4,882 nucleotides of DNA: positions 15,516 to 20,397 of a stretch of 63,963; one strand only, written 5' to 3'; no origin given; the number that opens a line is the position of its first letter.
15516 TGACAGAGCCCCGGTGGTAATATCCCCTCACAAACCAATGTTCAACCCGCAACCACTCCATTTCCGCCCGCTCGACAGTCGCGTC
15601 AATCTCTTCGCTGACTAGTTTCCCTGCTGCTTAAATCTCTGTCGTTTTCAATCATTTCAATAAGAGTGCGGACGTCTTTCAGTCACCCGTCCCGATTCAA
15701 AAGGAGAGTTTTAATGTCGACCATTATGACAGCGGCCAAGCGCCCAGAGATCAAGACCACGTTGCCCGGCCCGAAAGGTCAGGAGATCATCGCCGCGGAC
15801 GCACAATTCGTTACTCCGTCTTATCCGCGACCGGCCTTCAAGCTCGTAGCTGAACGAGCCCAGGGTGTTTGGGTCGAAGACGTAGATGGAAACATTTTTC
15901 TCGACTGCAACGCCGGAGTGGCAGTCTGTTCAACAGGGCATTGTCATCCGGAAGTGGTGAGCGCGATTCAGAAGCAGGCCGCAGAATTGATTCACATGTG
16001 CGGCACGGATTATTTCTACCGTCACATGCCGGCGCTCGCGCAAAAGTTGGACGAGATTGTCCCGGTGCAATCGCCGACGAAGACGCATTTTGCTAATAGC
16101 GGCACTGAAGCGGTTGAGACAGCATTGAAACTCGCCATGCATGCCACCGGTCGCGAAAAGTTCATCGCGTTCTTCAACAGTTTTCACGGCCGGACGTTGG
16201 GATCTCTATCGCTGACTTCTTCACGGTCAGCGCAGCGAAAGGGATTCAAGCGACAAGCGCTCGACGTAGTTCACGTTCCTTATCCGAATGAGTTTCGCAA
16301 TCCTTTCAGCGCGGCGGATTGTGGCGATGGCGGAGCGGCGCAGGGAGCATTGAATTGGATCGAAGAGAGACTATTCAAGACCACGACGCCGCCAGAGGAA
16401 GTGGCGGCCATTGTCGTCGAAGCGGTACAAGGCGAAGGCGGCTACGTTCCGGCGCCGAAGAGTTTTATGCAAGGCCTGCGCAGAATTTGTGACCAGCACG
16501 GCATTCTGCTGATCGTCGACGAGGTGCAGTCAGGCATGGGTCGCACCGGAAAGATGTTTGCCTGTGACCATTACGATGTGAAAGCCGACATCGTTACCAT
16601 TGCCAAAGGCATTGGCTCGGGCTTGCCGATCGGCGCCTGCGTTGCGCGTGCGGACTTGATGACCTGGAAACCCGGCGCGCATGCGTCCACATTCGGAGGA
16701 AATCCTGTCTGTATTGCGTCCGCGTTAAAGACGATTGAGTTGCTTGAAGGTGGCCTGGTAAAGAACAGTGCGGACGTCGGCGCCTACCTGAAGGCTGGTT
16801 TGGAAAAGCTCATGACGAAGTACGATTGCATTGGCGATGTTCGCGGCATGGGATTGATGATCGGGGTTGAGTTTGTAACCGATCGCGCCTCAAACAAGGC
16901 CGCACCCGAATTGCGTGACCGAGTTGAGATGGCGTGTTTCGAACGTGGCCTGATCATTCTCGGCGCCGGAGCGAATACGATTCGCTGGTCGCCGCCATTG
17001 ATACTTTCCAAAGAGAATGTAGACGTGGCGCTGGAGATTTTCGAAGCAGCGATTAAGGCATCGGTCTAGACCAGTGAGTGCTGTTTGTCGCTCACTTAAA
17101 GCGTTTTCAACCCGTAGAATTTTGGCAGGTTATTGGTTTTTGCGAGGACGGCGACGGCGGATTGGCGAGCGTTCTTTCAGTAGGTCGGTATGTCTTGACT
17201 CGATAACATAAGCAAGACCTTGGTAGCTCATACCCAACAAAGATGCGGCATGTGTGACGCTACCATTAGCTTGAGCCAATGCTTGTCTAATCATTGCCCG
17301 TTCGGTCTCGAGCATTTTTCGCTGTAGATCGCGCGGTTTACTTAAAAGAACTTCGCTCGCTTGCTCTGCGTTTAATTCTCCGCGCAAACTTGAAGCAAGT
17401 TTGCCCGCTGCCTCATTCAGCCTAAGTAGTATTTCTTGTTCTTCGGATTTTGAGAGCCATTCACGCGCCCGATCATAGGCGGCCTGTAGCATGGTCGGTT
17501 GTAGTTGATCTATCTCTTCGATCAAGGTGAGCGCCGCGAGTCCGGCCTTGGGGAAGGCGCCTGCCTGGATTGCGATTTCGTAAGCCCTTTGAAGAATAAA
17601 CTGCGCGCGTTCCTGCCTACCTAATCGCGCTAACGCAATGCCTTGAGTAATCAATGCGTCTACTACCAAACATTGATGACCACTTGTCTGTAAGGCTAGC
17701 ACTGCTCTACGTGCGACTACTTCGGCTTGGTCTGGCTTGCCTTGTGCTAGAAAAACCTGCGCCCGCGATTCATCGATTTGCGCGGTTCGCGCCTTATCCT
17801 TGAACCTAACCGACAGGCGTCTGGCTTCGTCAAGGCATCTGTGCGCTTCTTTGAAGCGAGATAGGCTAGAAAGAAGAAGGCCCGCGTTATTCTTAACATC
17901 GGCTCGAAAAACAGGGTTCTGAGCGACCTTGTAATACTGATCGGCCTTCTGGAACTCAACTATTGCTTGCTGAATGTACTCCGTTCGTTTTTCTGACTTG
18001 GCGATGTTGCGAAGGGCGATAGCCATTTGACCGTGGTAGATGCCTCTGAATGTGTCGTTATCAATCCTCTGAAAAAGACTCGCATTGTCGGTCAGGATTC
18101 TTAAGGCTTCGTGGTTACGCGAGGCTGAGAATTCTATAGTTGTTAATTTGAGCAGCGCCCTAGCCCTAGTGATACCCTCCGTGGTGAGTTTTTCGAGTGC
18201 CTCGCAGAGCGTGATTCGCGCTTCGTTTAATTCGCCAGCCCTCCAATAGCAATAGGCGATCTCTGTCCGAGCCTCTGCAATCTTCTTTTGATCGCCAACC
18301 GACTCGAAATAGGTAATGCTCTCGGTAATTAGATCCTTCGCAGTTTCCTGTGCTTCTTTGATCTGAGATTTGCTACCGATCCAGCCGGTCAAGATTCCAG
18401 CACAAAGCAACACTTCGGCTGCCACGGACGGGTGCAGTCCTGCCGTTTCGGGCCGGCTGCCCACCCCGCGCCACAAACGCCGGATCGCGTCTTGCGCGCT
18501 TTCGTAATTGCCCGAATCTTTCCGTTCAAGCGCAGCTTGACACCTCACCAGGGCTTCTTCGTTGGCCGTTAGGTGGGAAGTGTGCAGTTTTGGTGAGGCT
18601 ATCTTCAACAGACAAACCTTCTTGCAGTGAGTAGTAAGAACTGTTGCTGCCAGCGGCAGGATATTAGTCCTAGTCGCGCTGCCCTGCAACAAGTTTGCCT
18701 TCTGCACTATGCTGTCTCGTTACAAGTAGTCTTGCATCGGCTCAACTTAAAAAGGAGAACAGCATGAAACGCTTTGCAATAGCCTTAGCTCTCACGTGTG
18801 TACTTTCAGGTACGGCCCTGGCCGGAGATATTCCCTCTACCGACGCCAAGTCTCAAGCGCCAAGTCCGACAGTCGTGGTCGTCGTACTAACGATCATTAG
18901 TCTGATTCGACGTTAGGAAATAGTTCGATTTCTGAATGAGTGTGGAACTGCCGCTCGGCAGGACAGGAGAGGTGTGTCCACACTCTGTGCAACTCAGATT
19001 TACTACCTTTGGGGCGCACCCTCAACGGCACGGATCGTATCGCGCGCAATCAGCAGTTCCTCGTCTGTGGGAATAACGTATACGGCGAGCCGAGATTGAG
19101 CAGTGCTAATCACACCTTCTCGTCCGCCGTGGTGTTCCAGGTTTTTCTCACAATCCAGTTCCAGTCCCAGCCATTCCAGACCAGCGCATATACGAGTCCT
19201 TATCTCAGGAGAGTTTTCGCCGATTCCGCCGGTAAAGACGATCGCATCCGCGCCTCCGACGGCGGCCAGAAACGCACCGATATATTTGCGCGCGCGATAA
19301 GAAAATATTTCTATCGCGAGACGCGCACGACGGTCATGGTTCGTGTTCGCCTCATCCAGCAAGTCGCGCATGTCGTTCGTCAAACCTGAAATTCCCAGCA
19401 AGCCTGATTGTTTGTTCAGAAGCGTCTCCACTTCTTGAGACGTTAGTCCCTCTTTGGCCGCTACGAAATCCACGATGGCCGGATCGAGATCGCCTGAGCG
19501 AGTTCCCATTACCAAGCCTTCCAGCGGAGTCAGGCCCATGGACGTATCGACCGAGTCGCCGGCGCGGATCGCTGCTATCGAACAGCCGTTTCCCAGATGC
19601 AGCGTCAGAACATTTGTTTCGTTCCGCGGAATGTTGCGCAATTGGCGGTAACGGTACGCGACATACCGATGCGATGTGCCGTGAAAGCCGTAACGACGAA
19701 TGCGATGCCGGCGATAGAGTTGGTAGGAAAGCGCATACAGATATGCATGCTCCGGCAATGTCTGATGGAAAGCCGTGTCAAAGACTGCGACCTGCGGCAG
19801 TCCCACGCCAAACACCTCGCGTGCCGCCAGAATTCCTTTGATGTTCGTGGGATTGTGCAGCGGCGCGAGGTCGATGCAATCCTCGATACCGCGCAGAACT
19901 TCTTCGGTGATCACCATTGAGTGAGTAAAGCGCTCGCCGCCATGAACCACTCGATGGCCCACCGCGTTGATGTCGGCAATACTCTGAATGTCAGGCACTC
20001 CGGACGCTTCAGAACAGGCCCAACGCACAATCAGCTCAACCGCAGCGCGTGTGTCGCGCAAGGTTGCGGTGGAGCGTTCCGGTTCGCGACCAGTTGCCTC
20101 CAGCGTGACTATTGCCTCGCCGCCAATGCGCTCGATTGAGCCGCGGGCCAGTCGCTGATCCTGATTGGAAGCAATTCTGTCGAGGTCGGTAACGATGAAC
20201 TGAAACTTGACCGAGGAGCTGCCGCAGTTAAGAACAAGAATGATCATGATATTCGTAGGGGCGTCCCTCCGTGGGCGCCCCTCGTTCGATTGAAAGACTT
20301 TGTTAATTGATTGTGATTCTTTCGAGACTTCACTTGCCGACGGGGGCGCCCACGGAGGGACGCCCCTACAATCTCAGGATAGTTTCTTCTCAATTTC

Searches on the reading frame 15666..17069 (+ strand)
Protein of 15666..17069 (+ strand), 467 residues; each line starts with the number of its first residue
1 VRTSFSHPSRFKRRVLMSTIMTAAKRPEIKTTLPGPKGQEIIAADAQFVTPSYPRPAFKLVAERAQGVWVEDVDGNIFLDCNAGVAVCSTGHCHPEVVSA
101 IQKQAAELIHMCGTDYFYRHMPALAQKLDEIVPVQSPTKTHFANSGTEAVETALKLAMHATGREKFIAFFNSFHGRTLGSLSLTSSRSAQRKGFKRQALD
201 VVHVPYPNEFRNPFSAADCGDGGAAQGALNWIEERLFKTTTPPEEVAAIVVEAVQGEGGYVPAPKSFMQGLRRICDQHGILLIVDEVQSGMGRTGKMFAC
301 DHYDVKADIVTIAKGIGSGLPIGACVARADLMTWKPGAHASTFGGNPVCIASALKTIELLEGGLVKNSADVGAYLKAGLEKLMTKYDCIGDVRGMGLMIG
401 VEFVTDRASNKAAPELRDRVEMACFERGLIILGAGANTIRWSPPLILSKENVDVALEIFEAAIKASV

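Call 20: search_protein_families(library=pfam, proteins=[window:15666-17069:+], max_evalue=0.00001)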
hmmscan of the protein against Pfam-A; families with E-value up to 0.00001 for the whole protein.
window:15666-17069:+ (467 aa): 1 family
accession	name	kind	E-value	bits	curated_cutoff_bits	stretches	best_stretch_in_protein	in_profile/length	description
PF00202.27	Aminotran_3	-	7.6e-120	400.7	30.5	1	58-463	9-403/403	Aminotransferase class-III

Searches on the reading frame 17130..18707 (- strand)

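Call 20: search_protein_families(library=pfam, proteins=[window:17130-18707:-], max_evalue=0.00001)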
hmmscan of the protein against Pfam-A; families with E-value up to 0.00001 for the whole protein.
window:17130-18707:- (525 aa): 4 families
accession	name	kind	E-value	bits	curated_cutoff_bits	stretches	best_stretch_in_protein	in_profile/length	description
PF13424.12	TPR_12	-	6.1e-12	46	30.1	1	308-379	2-75/77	Tetratricopeptide repeat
PF02954.25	HTH_8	-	8.4e-09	35.5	22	1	467-500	4-37/42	Bacterial regulatory protein, Fis family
PF13181.12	TPR_8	-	3.5e-06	27.2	25.7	0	144-172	1-29/34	Tetratricopeptide repeat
PF07719.23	TPR_2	-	3.8e-06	27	27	0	350-379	2-31/34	Tetratricopeptide repeat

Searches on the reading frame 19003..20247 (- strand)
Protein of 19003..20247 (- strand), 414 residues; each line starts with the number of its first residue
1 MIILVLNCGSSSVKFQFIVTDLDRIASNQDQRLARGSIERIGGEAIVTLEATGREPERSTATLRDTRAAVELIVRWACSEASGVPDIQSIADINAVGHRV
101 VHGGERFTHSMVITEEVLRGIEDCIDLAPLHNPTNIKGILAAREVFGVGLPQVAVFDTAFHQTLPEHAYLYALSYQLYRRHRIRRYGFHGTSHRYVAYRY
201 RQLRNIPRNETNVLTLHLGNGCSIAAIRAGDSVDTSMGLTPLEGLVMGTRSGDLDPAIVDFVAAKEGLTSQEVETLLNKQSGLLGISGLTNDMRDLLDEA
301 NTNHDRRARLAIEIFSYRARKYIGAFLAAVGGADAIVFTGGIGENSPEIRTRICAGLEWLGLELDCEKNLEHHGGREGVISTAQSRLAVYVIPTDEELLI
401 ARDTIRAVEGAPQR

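Call 21: search_protein_families(library=pfam, proteins=[window:19003-20247:-], max_evalue=0.00001)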
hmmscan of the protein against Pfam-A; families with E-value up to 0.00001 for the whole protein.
window:19003-20247:- (414 aa): 1 family
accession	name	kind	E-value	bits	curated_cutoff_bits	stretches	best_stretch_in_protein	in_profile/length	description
PF00871.23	Acetate_kinase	-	4.6e-145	483.6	22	1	3-402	2-392/392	Acetokinase family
